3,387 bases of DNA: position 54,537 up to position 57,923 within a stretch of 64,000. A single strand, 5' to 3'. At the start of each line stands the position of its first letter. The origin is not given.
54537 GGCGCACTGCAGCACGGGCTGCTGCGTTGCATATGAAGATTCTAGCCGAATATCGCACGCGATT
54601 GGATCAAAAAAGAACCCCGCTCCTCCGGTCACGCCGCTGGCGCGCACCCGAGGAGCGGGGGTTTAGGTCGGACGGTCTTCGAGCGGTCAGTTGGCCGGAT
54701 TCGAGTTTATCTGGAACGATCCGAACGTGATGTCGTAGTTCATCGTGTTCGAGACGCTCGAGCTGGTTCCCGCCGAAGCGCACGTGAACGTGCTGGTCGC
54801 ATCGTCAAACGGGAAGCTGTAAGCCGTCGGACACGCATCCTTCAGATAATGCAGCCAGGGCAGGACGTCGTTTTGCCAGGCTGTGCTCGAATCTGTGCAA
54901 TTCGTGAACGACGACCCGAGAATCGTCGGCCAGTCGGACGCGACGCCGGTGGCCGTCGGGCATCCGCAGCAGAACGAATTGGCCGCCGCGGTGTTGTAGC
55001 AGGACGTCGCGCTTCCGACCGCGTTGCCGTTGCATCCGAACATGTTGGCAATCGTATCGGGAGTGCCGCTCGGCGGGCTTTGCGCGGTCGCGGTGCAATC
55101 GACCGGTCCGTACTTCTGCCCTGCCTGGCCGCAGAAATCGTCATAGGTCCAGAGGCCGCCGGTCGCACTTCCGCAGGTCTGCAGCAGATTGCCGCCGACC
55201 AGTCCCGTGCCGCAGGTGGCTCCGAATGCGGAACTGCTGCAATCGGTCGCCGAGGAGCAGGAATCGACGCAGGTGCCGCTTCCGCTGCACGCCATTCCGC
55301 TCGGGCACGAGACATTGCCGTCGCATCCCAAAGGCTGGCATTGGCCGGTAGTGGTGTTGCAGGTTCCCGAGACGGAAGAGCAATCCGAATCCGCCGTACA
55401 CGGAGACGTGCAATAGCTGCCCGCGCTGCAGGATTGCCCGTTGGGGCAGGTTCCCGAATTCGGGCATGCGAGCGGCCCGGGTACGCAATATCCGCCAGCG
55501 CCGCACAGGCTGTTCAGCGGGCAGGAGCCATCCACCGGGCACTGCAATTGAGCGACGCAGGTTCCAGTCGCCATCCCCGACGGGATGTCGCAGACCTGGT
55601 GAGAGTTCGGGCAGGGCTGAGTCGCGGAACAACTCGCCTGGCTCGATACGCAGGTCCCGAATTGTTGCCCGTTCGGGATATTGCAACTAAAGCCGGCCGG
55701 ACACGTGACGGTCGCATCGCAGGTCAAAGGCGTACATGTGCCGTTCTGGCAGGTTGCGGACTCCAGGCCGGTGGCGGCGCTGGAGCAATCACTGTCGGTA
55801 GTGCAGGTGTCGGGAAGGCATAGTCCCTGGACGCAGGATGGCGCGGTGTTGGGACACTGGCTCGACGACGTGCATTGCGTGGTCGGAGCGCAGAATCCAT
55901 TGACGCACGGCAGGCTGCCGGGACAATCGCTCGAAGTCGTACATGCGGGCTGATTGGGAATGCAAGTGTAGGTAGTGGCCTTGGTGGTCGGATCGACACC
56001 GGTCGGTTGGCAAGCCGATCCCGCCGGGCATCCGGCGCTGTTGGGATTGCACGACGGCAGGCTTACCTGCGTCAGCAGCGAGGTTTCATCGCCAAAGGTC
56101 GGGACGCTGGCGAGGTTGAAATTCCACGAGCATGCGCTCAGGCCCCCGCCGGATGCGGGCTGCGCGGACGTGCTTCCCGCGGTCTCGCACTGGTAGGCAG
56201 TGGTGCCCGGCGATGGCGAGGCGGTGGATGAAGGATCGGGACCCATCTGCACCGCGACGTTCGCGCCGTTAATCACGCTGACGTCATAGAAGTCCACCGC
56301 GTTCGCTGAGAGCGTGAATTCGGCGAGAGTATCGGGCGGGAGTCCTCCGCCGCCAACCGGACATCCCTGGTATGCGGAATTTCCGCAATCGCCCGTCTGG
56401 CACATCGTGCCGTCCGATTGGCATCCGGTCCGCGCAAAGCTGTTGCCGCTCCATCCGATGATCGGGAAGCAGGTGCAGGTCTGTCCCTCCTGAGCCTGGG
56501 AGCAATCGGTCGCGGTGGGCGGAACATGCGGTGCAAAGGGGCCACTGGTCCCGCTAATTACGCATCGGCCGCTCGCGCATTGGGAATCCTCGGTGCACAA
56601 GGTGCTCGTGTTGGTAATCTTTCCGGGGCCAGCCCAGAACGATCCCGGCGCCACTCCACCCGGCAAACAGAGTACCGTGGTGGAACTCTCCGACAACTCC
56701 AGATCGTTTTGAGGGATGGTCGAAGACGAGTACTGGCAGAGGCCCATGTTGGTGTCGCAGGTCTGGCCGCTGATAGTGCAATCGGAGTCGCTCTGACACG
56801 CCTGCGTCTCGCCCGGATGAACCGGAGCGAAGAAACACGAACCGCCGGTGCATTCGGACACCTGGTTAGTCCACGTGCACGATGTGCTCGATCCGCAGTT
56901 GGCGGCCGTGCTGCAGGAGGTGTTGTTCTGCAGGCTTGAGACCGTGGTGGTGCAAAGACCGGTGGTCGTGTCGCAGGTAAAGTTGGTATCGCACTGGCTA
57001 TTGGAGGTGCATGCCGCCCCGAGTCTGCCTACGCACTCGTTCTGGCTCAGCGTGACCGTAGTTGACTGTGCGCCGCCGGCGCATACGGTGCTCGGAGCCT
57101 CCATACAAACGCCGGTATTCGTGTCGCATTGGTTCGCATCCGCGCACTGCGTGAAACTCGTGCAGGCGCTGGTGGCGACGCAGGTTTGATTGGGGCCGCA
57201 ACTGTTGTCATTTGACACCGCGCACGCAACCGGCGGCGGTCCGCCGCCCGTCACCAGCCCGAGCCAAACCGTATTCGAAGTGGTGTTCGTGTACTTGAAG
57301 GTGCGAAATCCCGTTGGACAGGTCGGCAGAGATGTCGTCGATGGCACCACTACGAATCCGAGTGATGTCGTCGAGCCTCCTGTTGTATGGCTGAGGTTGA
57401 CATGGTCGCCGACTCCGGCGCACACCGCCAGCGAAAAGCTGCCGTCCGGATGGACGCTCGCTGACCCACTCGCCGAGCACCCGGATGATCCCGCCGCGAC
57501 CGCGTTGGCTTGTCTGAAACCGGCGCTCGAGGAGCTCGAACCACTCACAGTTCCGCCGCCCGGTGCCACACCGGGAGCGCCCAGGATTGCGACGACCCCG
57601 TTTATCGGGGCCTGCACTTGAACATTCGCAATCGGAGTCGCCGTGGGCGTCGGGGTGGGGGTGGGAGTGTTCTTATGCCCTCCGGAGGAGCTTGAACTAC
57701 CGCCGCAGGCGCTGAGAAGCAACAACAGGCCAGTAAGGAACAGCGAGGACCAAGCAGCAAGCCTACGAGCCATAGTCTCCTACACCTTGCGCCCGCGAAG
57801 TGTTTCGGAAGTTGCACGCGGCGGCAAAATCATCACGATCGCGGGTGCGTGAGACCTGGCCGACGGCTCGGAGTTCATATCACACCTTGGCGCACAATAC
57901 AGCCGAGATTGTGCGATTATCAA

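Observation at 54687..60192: Tandem pair of giant bacterial thaumatin-like (PR-5/osmotin family) lipoproteins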

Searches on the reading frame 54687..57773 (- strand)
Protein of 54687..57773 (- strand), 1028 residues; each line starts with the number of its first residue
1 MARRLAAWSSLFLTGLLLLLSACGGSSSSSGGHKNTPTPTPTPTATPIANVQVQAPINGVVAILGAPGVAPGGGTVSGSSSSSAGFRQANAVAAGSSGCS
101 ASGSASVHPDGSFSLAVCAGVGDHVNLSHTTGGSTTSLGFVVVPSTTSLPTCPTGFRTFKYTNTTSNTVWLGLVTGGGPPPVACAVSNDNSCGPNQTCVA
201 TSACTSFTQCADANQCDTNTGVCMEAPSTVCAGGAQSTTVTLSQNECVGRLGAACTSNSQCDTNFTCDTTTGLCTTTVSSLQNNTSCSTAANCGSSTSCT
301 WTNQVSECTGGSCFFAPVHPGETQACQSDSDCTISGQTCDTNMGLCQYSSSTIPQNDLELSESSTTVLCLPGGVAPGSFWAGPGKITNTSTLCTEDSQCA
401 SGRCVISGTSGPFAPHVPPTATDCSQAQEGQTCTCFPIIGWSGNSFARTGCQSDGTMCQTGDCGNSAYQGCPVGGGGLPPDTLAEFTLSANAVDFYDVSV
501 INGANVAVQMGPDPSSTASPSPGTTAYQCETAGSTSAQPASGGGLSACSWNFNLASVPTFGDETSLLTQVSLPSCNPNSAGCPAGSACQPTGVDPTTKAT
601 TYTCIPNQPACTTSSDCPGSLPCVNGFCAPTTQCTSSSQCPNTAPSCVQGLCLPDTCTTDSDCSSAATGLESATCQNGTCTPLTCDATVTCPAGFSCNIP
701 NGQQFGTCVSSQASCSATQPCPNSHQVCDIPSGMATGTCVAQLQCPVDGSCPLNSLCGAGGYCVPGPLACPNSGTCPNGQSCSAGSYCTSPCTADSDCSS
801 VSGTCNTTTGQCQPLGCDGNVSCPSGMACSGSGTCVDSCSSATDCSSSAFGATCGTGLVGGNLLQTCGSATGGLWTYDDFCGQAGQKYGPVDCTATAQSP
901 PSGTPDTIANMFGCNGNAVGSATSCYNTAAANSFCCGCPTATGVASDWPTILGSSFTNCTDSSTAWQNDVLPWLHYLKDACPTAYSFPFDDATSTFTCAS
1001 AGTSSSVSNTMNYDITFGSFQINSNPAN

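Call 3: search_protein_families(library=pfam, proteins=[window:54687-57773:-], max_evalue=1)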
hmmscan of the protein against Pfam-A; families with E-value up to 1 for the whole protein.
window:54687-57773:- (1028 aa): 3 families
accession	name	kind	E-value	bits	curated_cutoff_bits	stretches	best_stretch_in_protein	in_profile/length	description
PF00314.23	Thaumatin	-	6e-18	65.7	27.4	2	421-549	21-148/209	Thaumatin family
PF23416.1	DUF7107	-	0.0027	18.5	24.6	2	611-653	2-47/48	Domain of unknown function (DUF7107)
PF21164.2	Dumpy_DPY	-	0.024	15.1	27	1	609-628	2-21/24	Dumpy, DPY module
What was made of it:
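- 54687..57773 (-): Gene A: 1028-aa thaumatin-family lipoprotein precursor (mature ~99 kDa, pI ~4.05, 93 Cys). PF00314 65.7 bits (call 3).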

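Call 4: search_protein_families(library=ncbifam, proteins=[window:54687-57773:-], max_evalue=1)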
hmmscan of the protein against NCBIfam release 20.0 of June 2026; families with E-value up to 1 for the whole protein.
window:54687-57773:- (1028 aa): 0 families

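Call 8: search_solved_structures(query=window:54687-57773:-, max_evalue=1, show_alignments=2)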
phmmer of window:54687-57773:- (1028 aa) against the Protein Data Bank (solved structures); distinct sequences matched with E-value up to 1: 20.
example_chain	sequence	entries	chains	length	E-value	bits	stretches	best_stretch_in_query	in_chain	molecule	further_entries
1du5_A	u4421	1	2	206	9.3e-15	57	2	442-523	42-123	ZEAMATIN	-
1aun_A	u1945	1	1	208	4.5e-12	48.1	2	445-521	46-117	PR-5D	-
4bct_A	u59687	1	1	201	8e-12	47.3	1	427-514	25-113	THAUMATIN-LIKE PROTEIN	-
1z3q_A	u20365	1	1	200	1.8e-11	46.2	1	426-513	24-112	Thaumatin-like Protein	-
4jru_A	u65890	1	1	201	4.3e-10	41.6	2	439-516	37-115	thaumatin-like protein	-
2i0w_A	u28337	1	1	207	5.8e-10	41.2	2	444-515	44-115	Protein NP24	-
1pcv_A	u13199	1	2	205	1.5e-09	39.8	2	446-514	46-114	osmotin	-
4l5h_A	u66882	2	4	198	4.7e-08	34.8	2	442-509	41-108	VVTL1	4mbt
3aok_A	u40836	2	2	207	3.2e-06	28.7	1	429-515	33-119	Thaumatin-2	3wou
2blr_A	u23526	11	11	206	4e-06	28.5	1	428-515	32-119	THAUMATIN I | THAUMATIN-I | Thaumatin-1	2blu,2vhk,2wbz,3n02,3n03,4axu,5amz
6e0d_A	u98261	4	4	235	4e-06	28.4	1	428-515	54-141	Thaumatin I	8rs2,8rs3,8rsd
1lr2_A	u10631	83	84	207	4.6e-06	28.2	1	428-515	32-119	Thaumatin I | Thaumatin-1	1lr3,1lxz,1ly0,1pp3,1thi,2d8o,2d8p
1rqw_A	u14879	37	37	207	4.7e-06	28.2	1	429-515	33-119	thaumatin I | THAUMATIN ISOFORM B | THAUMATIN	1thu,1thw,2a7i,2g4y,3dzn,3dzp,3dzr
6g89_C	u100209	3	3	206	4.9e-06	28.1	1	428-515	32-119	Thaumatin I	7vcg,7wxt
5yyp_A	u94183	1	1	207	5.6e-06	28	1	428-545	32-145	Preprothaumatin I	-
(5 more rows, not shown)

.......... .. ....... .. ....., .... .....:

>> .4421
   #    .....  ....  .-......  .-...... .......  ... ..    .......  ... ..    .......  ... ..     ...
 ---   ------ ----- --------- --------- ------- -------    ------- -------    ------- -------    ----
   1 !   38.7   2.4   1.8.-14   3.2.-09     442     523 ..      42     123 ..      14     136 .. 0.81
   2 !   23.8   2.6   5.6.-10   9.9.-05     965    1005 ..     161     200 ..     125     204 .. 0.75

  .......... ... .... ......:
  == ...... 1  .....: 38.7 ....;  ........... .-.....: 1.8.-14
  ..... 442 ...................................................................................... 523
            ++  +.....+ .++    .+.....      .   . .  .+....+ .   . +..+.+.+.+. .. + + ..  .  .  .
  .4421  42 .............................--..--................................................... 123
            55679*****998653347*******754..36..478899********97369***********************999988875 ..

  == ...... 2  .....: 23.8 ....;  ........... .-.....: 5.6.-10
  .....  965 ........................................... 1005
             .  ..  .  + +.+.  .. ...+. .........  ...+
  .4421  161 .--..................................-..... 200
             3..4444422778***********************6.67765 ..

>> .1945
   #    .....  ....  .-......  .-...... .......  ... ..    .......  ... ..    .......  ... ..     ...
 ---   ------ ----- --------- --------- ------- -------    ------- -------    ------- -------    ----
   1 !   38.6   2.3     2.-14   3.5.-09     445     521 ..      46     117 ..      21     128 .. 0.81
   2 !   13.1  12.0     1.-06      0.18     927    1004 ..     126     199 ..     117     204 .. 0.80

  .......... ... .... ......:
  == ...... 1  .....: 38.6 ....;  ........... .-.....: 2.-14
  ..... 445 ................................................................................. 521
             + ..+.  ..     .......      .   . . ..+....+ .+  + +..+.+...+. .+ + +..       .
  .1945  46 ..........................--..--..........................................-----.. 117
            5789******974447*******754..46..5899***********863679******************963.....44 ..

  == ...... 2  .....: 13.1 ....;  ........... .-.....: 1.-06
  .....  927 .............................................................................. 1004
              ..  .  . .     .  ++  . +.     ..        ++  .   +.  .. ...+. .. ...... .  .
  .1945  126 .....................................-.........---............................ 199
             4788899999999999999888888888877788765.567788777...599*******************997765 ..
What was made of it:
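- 54687..57773 (-): Zeamatin E 9e-15 (call 8).
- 56235..56459 (-): A aa 439-513: conserved thaumatin core. Calls 3 and 8.
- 54690..55163 (-): A aa 871-1028: C-terminal thaumatin part (WTYDDFC ... FCCGC ... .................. ... NYDITF). Call 8.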

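Call 9: list_cluster_members(proteins=[window:54687-57773:-, window:58030-60192:-, P0011, P0014, P0051])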
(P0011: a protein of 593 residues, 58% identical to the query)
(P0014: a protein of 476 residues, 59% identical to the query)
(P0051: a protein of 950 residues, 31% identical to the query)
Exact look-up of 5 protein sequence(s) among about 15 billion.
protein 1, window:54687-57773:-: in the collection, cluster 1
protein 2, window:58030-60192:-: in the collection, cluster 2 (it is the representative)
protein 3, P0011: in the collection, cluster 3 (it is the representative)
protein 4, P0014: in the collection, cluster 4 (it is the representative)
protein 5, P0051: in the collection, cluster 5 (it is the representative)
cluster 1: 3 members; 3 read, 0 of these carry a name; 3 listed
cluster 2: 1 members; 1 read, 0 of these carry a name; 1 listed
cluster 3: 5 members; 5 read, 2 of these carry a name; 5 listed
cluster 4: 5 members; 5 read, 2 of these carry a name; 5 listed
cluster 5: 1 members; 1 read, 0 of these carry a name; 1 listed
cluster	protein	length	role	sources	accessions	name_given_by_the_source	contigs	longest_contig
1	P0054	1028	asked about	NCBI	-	-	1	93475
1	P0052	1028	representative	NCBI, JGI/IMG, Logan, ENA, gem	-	-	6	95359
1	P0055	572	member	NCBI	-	-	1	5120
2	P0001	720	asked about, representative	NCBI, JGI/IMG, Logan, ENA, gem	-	-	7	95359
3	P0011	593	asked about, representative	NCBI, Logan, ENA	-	-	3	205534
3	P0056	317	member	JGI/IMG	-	hypothetical protein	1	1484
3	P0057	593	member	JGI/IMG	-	hypothetical protein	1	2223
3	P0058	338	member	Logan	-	-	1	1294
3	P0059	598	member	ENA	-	-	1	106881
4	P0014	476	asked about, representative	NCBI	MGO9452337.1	MAG: thaumatin family protein [Candidatus Binataceae bacterium]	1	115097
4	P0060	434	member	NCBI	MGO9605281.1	MAG: thaumatin family protein [Candidatus Binataceae bacterium]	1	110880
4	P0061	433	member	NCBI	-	-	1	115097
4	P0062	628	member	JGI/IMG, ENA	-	-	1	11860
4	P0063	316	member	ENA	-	-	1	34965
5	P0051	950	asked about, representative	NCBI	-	-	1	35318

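Call 14: find_homologous_proteins(query=window:54687-57773:-)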
Query window:54687-57773:- (1028 aa): 19 proteins with E <= 0.001 among 8000 candidates.
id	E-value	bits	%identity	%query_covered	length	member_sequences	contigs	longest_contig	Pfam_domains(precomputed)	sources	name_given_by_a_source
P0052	0.0e+0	2266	100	100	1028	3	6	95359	PF00314.23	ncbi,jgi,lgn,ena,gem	-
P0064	0.0e+0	1469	69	95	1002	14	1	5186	PF00314.23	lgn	-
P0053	0.0e+0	1436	66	100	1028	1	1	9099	PF00314.23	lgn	-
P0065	0.0e+0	1280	63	96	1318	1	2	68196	PF00314.23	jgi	jgi:Thaumatin family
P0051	2.2e-176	607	40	99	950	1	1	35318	PF00314.23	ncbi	-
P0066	1.8e-158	548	44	70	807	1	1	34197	PF00314.23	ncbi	-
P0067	9.3e-137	476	44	70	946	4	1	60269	PF00314.23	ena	-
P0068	3.1e-115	405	53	15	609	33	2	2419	PF00314.23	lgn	-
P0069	3.5e-115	405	46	17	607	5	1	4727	PF00314.23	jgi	jgi:hypothetical protein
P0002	3.9e-59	219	38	21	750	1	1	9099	PF00314.23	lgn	-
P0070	8.2e-49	185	36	23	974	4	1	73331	PF00314.23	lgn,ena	-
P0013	8.6e-39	152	36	21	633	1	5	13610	PF00314.23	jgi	jgi:hypothetical protein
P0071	4.7e-34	136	38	19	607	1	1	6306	PF00314.23,PF13205.13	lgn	-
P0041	7.3e-34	135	37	20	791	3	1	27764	PF00314.23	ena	-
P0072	9.3e-31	125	36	24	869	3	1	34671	PF00314.23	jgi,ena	-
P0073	2.2e-21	94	35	27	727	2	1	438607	PF00314.23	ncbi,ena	-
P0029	3.0e-16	77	38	20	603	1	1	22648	PF00314.23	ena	-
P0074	1.6e-10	58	41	12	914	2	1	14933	PF00314.23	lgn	-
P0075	1.4e-7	48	46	11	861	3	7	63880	PF00314.23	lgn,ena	-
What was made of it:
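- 54687..57773 (-): Orthologs of 950-1318 aa (call 14).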

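Call 29: predict_structure(alignment_id=A2)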
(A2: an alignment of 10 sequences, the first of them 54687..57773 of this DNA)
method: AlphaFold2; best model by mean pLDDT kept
length: 1028 residues; sequences in the alignment: 10
mean_pLDDT: 40.1   pTM: 0.35
mean pLDDT of the five models: 40.1, 39.9, 39.3, 38.0, 36.9
residues with pLDDT >= 90: 0; 70-90: 30; 50-70: 227; < 50: 771
segments of 3 or more residues with pLDDT < 50: 1-45, 82-101, 146-148, 172-318, 341-343, 350-358, 372-383, 401-403, 408-422, 436-575, 577-588, 592-596, 598-602, 604-614, 616-618, 620-634, 658-679, 688-690, 692-694, 700-705, 724-726, 730-732, 741-773, 775-790, 794-805, 810-1011, 1018-1028
pLDDT, mean of each block of 10 residues (from residue 1): 39 43 27 28 44 58 65 71 36 35 60 65 76 78 58 59 58 37 37 40 34 26 25 22 24 37 42 40 29 21 20 33 60 62 52 49 63 41 48 57 49 35 55 52 44 30 28 28 37 29 37 37 21 22 21 24 24 41 41 45 44 46 43 54 54 52 40 45 50 52 49 58 50 54 38 39 40 45 43 45 46 44 40 37 29 24 21 25 28 30 30 26 24 23 23 25 29 32 24 22 30 51 25
secondary structure, 60 per line:
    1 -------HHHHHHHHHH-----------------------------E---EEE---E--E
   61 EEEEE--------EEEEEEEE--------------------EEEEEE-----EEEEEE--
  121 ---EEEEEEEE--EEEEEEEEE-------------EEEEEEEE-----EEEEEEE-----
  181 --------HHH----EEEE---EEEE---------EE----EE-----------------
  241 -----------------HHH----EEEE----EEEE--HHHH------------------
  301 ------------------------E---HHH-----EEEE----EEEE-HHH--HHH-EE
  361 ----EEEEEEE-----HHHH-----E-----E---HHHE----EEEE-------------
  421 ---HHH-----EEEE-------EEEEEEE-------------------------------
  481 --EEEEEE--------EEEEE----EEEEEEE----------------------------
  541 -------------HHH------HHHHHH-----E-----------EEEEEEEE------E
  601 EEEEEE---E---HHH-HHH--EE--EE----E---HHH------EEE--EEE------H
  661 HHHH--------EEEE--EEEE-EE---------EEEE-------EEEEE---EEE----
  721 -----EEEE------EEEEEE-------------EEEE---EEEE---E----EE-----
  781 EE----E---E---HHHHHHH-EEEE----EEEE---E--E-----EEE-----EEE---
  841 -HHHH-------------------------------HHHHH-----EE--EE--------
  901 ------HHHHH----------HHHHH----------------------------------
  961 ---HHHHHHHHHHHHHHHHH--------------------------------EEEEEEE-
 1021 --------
elements in order (helices of 4 or more, strands of 3 or more residues): H8-17 E51-53 E60-65 E74-81 E102-107 E113-118 E124-131 E134-142 E156-163 E169-175 E196-199 E203-206 E265-268 E273-276 H279-282 E337-340 E345-348 E365-371 H377-380 E404-407 E432-435 E443-449 E483-488 E497-501 E506-512 H563-568 E586-593 E600-606 E646-648 E651-653 H660-664 E673-676 E679-682 E695-698 E706-710 E714-716 E726-729 E736-741 E755-758 E762-765 H795-801 E803-806 E811-814 E827-829 E835-837 H842-845 H877-881 H907-911 H922-926 H964-980 E1013-1019
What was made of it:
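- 57324..57704 (-): A aa 24-150: Pro/Thr linker plus N-terminal beta-rich domain, homologous to that of B. Strands are predicted at 51-142 (call 29, low confidence).
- Protein A could not be modelled (pLDDT 40, call 29).
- Tried and rejected: The AF2 model of A had pLDDT 40 (call 29) and was unusable, so no fold search was run on it.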

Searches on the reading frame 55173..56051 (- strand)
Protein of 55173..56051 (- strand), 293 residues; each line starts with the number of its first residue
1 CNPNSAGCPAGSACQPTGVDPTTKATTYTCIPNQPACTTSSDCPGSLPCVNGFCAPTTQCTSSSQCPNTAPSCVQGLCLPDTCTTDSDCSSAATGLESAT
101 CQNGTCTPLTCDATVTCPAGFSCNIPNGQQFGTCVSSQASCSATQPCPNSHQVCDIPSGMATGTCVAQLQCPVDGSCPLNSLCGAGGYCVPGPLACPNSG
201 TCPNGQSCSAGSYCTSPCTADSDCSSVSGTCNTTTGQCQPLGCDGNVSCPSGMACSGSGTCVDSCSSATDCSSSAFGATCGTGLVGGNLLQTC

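Call 70: search_protein_families(library=pfam, proteins=[window:55173-56051:-], max_evalue=10)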
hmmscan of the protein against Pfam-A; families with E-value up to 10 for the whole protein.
seq(293 aa): 2 families
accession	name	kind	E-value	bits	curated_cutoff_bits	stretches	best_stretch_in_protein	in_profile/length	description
PF23416.1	DUF7107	-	0.00052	20.7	24.6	2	37-79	2-47/48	Domain of unknown function (DUF7107)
PF21164.2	Dumpy_DPY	-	0.0055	17.1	27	1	35-54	2-21/24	Dumpy, DPY module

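Call 77: search_solved_structures(query=window:55173-56051:-, max_evalue=10, show_alignments=3)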
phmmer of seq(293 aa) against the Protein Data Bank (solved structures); distinct sequences matched with E-value up to 10: 1.
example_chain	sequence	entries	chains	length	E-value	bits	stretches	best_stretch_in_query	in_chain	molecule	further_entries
2fyj_A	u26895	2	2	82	0.26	14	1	63-125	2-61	Low-density lipoprotein receptor-related protein 1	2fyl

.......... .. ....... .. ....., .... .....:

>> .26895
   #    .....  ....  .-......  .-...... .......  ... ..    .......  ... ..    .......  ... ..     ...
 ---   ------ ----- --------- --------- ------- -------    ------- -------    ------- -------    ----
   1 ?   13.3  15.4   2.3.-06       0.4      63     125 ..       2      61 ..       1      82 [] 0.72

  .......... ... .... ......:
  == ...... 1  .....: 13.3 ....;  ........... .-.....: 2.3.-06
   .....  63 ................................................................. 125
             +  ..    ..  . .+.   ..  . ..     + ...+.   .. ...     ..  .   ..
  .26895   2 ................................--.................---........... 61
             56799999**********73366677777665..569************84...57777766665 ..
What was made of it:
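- A PDB sequence search of the array found no antifreeze protein, only an insignificant LDL-receptor repeat at E 0.26 (call 77).
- Tried and rejected: The antifreeze-like beta-helix idea for A's module array found no PDB sequence relative (call 77).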
